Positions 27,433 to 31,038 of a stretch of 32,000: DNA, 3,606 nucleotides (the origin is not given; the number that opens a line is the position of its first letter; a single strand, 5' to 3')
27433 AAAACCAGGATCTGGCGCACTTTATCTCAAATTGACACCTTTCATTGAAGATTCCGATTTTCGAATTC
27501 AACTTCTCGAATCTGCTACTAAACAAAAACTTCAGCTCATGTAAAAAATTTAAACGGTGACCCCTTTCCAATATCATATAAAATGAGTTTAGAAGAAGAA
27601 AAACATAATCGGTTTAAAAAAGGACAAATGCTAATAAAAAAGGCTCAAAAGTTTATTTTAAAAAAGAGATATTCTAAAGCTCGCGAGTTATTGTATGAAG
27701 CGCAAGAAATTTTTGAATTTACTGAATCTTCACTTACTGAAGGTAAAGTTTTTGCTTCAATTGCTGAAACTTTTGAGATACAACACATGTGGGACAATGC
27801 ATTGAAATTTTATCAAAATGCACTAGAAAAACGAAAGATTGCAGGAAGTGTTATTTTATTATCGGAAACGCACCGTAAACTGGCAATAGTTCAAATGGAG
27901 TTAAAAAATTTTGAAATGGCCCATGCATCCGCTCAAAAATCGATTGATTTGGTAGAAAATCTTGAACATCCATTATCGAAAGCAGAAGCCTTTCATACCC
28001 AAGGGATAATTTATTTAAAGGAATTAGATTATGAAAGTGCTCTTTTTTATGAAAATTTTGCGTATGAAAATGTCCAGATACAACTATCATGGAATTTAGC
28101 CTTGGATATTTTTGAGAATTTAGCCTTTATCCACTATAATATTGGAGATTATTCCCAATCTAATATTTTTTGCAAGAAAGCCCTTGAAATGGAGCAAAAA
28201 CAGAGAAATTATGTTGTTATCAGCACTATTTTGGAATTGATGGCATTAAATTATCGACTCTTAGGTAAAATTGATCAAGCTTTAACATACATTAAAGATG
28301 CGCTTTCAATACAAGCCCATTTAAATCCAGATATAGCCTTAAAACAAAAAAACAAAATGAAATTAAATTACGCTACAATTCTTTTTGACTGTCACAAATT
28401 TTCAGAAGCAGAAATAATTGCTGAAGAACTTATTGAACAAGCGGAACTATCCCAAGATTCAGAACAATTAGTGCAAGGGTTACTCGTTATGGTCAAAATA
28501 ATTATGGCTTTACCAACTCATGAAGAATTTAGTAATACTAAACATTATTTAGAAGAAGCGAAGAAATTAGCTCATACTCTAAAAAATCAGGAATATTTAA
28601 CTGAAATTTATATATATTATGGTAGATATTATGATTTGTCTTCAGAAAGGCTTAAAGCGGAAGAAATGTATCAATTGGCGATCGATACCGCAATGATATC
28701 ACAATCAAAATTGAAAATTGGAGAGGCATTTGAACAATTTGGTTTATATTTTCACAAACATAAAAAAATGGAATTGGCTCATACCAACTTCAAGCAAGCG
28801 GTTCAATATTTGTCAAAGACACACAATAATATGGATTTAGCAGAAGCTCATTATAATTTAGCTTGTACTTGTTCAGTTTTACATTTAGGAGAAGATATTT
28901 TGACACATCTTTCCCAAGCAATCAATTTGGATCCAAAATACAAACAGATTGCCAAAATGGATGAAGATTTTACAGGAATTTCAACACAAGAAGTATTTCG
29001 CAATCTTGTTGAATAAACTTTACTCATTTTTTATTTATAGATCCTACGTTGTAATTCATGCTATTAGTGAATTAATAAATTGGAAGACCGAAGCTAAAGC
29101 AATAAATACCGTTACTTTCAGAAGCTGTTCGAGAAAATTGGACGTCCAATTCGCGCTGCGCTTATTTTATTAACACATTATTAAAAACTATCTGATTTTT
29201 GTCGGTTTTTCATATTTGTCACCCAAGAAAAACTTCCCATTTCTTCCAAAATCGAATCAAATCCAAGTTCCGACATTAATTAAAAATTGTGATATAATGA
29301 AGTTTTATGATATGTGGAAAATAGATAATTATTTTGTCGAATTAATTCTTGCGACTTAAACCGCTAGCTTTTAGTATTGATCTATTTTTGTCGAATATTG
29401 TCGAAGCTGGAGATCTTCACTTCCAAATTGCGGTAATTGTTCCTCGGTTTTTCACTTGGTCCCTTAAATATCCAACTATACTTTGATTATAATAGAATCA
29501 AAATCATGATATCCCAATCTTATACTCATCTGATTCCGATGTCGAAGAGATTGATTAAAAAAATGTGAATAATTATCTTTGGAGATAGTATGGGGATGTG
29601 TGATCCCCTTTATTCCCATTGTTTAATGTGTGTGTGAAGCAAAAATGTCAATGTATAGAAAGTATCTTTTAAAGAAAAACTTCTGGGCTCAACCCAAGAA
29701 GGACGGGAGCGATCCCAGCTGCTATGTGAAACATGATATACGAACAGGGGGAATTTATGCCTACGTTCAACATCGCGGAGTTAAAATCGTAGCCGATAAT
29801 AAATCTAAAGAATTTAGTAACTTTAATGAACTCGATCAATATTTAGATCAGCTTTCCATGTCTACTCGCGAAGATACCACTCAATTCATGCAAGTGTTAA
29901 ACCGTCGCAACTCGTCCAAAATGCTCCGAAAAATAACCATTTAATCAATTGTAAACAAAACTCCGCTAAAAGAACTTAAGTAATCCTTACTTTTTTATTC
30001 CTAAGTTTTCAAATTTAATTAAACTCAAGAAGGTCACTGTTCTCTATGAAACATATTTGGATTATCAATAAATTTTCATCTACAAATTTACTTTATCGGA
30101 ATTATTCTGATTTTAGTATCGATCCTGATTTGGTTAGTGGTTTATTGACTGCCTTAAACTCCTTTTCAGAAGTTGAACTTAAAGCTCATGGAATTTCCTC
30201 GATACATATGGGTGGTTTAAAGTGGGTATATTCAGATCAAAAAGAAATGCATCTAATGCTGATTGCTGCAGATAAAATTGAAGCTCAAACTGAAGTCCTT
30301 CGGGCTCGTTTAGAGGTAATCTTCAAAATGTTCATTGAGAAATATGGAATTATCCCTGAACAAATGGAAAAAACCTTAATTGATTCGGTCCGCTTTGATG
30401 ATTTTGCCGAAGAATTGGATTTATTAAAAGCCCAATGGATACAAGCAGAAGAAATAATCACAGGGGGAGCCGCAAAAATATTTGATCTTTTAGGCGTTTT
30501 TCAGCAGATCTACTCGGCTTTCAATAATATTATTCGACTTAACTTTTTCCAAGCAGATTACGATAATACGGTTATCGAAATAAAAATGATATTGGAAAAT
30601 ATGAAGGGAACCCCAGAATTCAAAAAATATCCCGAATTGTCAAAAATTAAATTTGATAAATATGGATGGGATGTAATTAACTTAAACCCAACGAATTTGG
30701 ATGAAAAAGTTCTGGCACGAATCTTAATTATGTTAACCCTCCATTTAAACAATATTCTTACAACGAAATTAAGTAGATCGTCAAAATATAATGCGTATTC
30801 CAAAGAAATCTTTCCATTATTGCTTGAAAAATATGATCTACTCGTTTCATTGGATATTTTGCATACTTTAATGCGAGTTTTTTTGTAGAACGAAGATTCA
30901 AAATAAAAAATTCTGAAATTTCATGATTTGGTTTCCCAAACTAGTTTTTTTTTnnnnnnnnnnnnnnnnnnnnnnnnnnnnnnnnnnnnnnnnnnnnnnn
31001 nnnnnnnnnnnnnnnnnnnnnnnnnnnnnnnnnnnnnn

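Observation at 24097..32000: Chemotaxis-type cluster whose core is replaced by uncharacterised genes: best candidate for a novel CheY-linked module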

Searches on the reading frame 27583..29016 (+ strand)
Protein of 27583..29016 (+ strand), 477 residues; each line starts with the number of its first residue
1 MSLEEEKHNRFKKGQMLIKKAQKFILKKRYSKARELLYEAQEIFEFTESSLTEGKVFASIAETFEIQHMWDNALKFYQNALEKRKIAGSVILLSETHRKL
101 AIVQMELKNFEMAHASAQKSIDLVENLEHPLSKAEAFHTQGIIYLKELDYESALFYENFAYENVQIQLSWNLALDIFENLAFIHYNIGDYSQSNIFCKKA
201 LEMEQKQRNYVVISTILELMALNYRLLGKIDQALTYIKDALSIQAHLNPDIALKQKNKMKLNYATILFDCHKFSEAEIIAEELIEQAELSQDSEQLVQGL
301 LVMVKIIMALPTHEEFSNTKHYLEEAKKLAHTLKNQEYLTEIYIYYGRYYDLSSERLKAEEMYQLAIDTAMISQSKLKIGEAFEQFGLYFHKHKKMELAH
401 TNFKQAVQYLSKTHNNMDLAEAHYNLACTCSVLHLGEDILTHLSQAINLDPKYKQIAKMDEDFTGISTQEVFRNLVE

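Call 4: search_protein_families(library=pfam, proteins=[window:27583-29016:+], max_evalue=1)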
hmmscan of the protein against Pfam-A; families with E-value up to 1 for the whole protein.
window:27583-29016:+ (477 aa): 14 families
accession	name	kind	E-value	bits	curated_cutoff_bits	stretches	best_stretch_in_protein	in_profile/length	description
PF13424.12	TPR_12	-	4.4e-22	78.5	30.1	4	175-243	4-74/77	Tetratricopeptide repeat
PF07719.23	TPR_2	-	7.4e-12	44.9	27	3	95-126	2-33/34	Tetratricopeptide repeat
PF00515.34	TPR_1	-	3e-09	36.7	27.8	2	56-82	3-29/34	Tetratricopeptide repeat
PF13374.12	TPR_10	-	1.1e-06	28.9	27.5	0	177-203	5-31/42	Tetratricopeptide repeat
PF10602.15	RPN7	-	0.00012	22.2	29.6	2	69-154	51-133/174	26S proteasome subunit RPN7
PF10938.13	YfdX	-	0.007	16.8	26.6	0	18-48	117-147/149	YfdX protein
PF13428.12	TPR_14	-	0.008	17.2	23.5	0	219-243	6-30/44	Tetratricopeptide repeat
PF13176.12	TPR_7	-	0.025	15.1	27.9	0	61-85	6-30/36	Tetratricopeptide repeat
PF13414.12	TPR_11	-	0.034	14.3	26.8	0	440-453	14-27/42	TPR repeat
PF14853.12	Fis1_TPR_C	-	0.079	13.6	25.3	1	180-208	7-35/53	Fis1 C-terminal tetratricopeptide repeat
PF02375.23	JmjN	-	0.12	12.7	26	1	311-330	5-24/34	jmjN domain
PF14559.12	TPR_19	-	0.17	12.7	25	0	228-287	5-55/68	Tetratricopeptide repeat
PF13181.12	TPR_8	-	0.46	11.2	25.7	1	218-244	5-31/34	Tetratricopeptide repeat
PF23300.3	HEAT_Nup120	-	0.54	10.5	29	1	9-116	40-147/170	Nucleoporin Nup120, HEAT repeats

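Call 7: find_encoding_contigs(protein=window:27583-29013:+, flank=10000, max_places=6)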
Protein window:27583-29013:+ (477 aa): 3 contigs read that carry it; 3 places shown.
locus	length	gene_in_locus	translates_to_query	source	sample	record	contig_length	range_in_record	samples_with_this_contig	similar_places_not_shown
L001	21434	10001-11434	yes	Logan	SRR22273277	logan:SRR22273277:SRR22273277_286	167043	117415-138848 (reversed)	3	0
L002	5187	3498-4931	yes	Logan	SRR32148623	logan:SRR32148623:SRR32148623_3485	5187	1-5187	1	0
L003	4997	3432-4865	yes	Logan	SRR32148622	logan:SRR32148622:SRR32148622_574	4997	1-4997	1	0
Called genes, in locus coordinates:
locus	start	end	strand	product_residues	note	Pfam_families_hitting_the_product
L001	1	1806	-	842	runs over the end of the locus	PF02901:PFL-like, PF01228:Gly_radical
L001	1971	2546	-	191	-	-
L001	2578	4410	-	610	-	PF00664:ABC_membrane, PF00005:ABC_tran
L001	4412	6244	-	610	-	PF00664:ABC_membrane, PF00005:ABC_tran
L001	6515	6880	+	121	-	PF00072:Response_reg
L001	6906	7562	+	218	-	-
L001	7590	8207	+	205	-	-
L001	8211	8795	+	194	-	-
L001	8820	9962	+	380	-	-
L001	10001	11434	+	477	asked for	PF00515:TPR_1 (faint), PF07719:TPR_2 (faint), PF13374:TPR_10 (faint), PF13424:TPR_12 (weak)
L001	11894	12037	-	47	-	-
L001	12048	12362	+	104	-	-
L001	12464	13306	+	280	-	-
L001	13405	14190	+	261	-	PF01584:CheW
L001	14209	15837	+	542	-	PF07194:P2, PF02895:H-kinase_dim, PF02518:HATPase_c, PF01584:CheW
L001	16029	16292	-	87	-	-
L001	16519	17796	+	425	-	PF13240:Zn_Ribbon_1, PF13248:Zn_ribbon_3 (weak)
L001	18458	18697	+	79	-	-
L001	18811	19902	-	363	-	PF00022:Actin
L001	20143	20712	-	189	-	PF00025:Arf, PF00071:Ras, PF02421:FeoB_N (faint), PF08477:Roc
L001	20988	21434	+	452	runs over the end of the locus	-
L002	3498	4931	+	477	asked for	PF00515:TPR_1 (faint), PF07719:TPR_2 (faint), PF13374:TPR_10 (faint), PF13424:TPR_12 (weak)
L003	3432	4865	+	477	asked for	PF00515:TPR_1 (faint), PF07719:TPR_2 (faint), PF13374:TPR_10 (faint), PF13424:TPR_12 (weak)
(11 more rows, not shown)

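Call 11: search_protein_families(library=pfam, proteins=[L001:14209-15834:+, L001:16029-16289:-, L001:16519-17793:+, L001:18446-18694:+, L001:11894-12034:-], max_evalue=1)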
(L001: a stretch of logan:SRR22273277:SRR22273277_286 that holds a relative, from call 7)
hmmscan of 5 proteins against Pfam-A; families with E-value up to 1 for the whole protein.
L001:14209-15834:+ (542 aa): 4 families
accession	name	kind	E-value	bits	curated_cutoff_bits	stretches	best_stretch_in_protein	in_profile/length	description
PF01584.24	CheW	-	8.7e-23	80.9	23.5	1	407-542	3-134/138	CheW-like domain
PF07194.16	P2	-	1.3e-14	54.5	23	1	45-124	2-79/81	P2 response regulator binding domain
PF02518.31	HATPase_c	-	1.5e-13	51.6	26.4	1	262-400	5-110/111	Histidine kinase-, DNA gyrase B-, and HSP90-like ATPase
PF02895.20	H-kinase_dim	-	1e-12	48.7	23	1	155-213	3-68/68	Signal transducing histidine kinase, homodimeric domain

L001:16029-16289:- (86 aa): 0 families

L001:16519-17793:+ (425 aa): 18 families
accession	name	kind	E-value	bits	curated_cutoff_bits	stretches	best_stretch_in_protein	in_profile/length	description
PF13240.11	Zn_Ribbon_1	-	2.1e-08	34.1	25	1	3-24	1-22/23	zinc-ribbon domain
PF13248.11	Zn_ribbon_3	-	2.5e-07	30.3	27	1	1-25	2-26/26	zinc-ribbon domain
PF12773.13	DZR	-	4.6e-05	23.9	27.3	1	4-26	1-23/45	Double zinc ribbon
PF24460.1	DUF7575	-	0.0013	18.5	28.5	1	4-26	6-28/28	Domain of unknown function (DUF7575)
PF08271.17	Zn_Ribbon_TF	-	0.002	18.1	29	1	3-26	2-30/43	TFIIB zinc-binding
PF09922.15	LiaF-like_C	-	0.0033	17.8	29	1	323-390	18-85/114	Cell wall-active antibiotics response LiaF, C-terminal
PF22747.2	Zn_ribbon_DUF2089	-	0.0034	17.9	27.6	1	4-25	1-22/32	DUF2089 zinc ribbon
PF14803.11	Zn_ribbon_Nudix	-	0.0034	17.7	25.6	0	17-32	2-17/34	Nudix N-terminal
PF24451.1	DUF7567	-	0.005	17.2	27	1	1-32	16-51/131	Family of unknown function (DUF7567)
PF14446.12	Prok-RING_1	-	0.067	13.6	29.1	1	4-23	7-28/54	Prokaryotic RING finger family 1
PF25299.1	ZZ_ADA2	-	0.081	13.5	27.5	1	4-26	1-24/48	ADA2 ZZ-type zing finger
PF24463.1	DUF7577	-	0.12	12.5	28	1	2-23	3-24/27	Domain of unknown function (DUF7577)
PF18912.6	DZR_2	-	0.17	12.2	27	1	4-25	10-31/56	Double zinc ribbon domain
PF23104.1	Zf-C2H2_ZNF451_6th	-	0.18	12.3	27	1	3-15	3-15/25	Sixth Zinc fingers C2H2 type, ZNF451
PF14149.11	YhfH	-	0.24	11.7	27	0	18-26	16-24/37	YhfH-like protein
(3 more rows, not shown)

L001:18446-18694:+ (83 aa): 1 family
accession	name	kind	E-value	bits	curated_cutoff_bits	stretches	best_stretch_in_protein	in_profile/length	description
PF21599.3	ZSWIM3_N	-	0.089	13.8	27.8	1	11-41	39-69/102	Zinc finger SWIM domain-containing protein 3, N-terminal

L001:11894-12034:- (46 aa): 0 families

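Call 48: search_protein_families(library=ncbifam, proteins=[window:27583-29013:+, L001:14209-15834:+], max_evalue=0.1)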
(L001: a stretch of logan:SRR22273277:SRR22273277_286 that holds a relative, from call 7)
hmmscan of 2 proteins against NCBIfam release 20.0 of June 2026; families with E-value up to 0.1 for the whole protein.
window:27583-29013:+ (477 aa): 5 families
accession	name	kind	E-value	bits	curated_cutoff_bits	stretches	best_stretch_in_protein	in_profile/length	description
NF047558.1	TPR_END_plus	domain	6.3e-16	58.1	32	1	422-477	1-56/56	TPR end-of-group domain-containing protein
NF053520.1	HK_Porph_FimS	equivalog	1.1e-06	27.2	600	2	182-331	132-275/618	sensor histidine kinase FimS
NF053617.1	SARPRegAfsRStmc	equivalog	1.2e-06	26.8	1430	1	97-244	739-886/986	SARP-family global regulator AfsR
NF040586.1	FxSxx_TPR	equivalog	0.0036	15.8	300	1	149-314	487-654/830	FxSxx-COOH system tetratricopeptide repeat protein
NF041717.1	HaaA_phane_TPR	equivalog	0.015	13.4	1125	0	69-248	527-706/882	cyclophane-containing RiPP biosynthesis TPR protein HaaT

L001:14209-15834:+ (542 aa): 19 families
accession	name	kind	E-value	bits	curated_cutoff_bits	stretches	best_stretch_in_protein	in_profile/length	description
NF041336.1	CheA_Halo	equivalog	1.3e-119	400.8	950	1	21-541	144-666/666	chemotaxis protein CheA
NF007835.0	PRK10547.1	equivalog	5.5e-85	286.3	793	1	21-541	170-656/670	chemotaxis protein CheA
NF008298.1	PRK11086.1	subfamily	3.8e-08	32.2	520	1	361-399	487-525/529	DcuS/MalK family sensor histidine kinase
NF010411.0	PRK13837.1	equivalog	5.5e-08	31.3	647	1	361-400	637-676/828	two-component system VirA-like sensor kinase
NF046044.1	PnpS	equivalog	1.7e-07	30.6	400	1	360-398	352-390/390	two-component system histidine kinase PnpS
NF047874.1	MASE3_PAS_HK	subfamily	6.9e-06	25.1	560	1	361-401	587-627/655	MASE3 domain-containing sensor histidine kinase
NF041947.1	LuxQ_Vibrio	equivalog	7.5e-06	24.1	1200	1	357-403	654-700/843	quorum-sensing autoinducer 2 sensor kinase/phosphatase LuxQ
TIGR02916.1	PEP_his_kin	equivalog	1e-05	24.3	300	1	362-398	643-679/679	XrtA/PEP-CTERM system histidine kinase PrsK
NF007688.0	PRK10364.1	equivalog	1.5e-05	24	479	1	361-401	413-453/460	two-component system sensor histidine kinase ZraS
TIGR02956.1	TMAO_torS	equivalog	0.00017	19.8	676.5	1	353-402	636-685/967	TMAO reductase system sensor histidine kinase/response regulator TorS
NF038297.2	hybrid_HK_HrmK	equivalog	0.00021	20.1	725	1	357-402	415-460/607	hybrid histidine kinase/response regulator HrmK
TIGR02966.1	phoR_proteo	equivalog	0.00029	20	334.2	1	359-395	295-331/333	phosphate regulon sensor histidine kinase PhoR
NF011874.0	PRK15347.1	equivalog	0.00031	18.9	852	1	359-401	574-616/921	two component system sensor kinase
NF006800.0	PRK09303.1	equivalog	0.0006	18.9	342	1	359-399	337-377/383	histidine kinase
NF045595.1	HK_scytonemin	equivalog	0.001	17.6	865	1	355-399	591-635/637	scytonemin biosynthesis sensor histidine kinase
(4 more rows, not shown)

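Call 100: search_protein_families(library=padloc, proteins=[window:27583-29013:+], max_evalue=0.01)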
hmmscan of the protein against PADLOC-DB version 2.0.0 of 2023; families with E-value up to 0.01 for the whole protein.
window:27583-29013:+ (477 aa): 1 family
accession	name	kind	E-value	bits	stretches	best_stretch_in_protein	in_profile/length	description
PDLC01169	TPR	-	0.0014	16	1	176-307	111-238/252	TPR repeats containing protein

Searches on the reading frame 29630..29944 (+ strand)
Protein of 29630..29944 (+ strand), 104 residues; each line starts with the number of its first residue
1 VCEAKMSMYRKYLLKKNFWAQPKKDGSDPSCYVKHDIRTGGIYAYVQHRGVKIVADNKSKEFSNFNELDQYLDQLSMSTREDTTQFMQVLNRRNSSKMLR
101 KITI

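Call 4: search_protein_families(library=pfam, proteins=[window:29630-29944:+], max_evalue=1)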
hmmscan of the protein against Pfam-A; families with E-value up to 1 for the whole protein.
window:29630-29944:+ (104 aa): 1 family
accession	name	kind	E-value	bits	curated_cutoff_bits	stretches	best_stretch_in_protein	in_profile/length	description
PF17517.7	IgGFc_binding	-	0.11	12.1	25.6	1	28-97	178-246/297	IgGFc binding protein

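Call 48: search_protein_families(library=ncbifam, proteins=[window:29645-29941:+], max_evalue=0.1)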
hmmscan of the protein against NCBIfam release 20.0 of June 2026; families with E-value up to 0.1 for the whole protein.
window:29645-29941:+ (99 aa): 0 families

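Call 100: search_protein_families(library=padloc, proteins=[window:29645-29941:+], max_evalue=0.01)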
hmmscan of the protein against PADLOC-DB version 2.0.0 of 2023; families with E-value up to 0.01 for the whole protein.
window:29645-29941:+ (99 aa): 0 families

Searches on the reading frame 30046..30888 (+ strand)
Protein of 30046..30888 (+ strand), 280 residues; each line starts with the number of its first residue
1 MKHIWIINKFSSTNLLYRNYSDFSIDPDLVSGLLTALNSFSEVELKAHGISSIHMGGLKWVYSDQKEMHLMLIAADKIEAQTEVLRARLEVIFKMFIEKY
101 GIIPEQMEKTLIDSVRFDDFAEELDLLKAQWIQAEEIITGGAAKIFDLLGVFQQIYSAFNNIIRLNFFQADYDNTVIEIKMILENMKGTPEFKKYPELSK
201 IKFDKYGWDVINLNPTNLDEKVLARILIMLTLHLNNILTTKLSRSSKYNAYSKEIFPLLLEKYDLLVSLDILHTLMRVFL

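Call 4: search_protein_families(library=pfam, proteins=[window:30046-30888:+], max_evalue=1)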
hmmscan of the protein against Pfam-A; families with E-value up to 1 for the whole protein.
window:30046-30888:+ (280 aa): 2 families
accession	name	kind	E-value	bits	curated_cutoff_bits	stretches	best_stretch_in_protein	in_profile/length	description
PF19036.6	Fuz_longin_1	-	0.0035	18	26.1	1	31-97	29-91/125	First Longin domain of FUZ, MON1 and HPS1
PF13143.11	DUF3986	-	0.12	14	20.5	1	165-221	11-72/85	Protein of unknown function (DUF3986)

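Call 48: search_protein_families(library=ncbifam, proteins=[window:30046-30885:+], max_evalue=0.1)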
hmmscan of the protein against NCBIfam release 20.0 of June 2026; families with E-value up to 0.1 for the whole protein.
window:30046-30885:+ (280 aa): 0 families

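Call 75: find_homologous_proteins(query=window:30046-30885:+, max_evalue=0.001)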
Query window:30046-30885:+ (280 aa): 87 proteins with E <= 0.001 among 2685 candidates.
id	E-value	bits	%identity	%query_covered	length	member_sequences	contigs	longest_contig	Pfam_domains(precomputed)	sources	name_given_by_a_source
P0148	1.4e-177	607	100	100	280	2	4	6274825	-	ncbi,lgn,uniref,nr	ncbi:hypothetical protein NEF87_000405 [Candidatus Lokiarchaeum ossiferum]|uniref:Uncharacterized pr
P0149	1.5e-135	469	76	100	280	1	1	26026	-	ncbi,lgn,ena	-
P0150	4.7e-101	356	59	100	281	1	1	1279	-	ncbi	-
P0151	4.8e-101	356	59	100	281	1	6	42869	-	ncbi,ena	ncbi:MAG: hypothetical protein ACTSWX_05015 [Promethearchaeota archaeon]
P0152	2.1e-97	344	56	100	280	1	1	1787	-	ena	-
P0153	8.6e-97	342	55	100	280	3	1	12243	-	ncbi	-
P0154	7.3e-96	339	56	100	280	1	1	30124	-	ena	-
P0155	2.4e-95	337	55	100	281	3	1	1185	-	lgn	-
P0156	5.2e-95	336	56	100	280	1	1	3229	-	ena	-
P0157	9.9e-95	335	55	100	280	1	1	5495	-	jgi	-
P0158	1.2e-94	335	54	100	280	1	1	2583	-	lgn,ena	-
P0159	1.2e-94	335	55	100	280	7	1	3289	-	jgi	-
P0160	3.8e-94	333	55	100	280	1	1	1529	-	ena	-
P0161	8.2e-94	332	56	100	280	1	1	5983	-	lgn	-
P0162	2.4e-93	331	55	100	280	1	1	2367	-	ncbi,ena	-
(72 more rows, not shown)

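Call 83: search_solved_structures(query=A9, max_evalue=10)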
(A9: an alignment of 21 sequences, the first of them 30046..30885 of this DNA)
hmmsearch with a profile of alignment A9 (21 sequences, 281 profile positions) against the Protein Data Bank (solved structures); distinct sequences matched with E-value up to 10: 3.
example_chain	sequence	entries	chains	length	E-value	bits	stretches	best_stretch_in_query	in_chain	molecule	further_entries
8c7g_C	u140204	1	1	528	0.088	15.3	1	32-95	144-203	Vacuolar fusion protein MON1 homolog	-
8jbe_C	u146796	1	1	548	0.096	15.2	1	32-95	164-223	Vacuolar fusion protein MON1 homolog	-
4wvm_A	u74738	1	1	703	0.32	13.5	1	97-168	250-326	Stonustoxin subunit alpha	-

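Call 100: search_protein_families(library=padloc, proteins=[window:30046-30885:+], max_evalue=0.01)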
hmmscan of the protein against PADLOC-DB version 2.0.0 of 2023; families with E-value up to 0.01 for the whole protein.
window:30046-30885:+ (280 aa): 0 families

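Call 101: search_protein_families(library=pfam, alignment_id=A9, max_evalue=0.01)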
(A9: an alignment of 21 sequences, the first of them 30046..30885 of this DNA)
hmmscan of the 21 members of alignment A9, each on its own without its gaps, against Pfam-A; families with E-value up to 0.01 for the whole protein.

A. member 1, window:30046-30885:+ (280 aa): 1 family
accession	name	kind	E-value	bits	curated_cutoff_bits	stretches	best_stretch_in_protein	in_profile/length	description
PF19036.6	Fuz_longin_1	-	0.0035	18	26.1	0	31-97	29-91/125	First Longin domain of FUZ, MON1 and HPS1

B. families by the number of members that match (of 21 scanned): 4 families
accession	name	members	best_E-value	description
PF19036.6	Fuz_longin_1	3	7.7e-05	First Longin domain of FUZ, MON1 and HPS1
PF07361.16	Cytochrom_B562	1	0.0039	Cytochrome b562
PF08708.16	PriCT_1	1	0.0051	Primase C terminal 1 (PriCT-1)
PF10150.14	RNase_E_G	1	0.0087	Ribonuclease E/G family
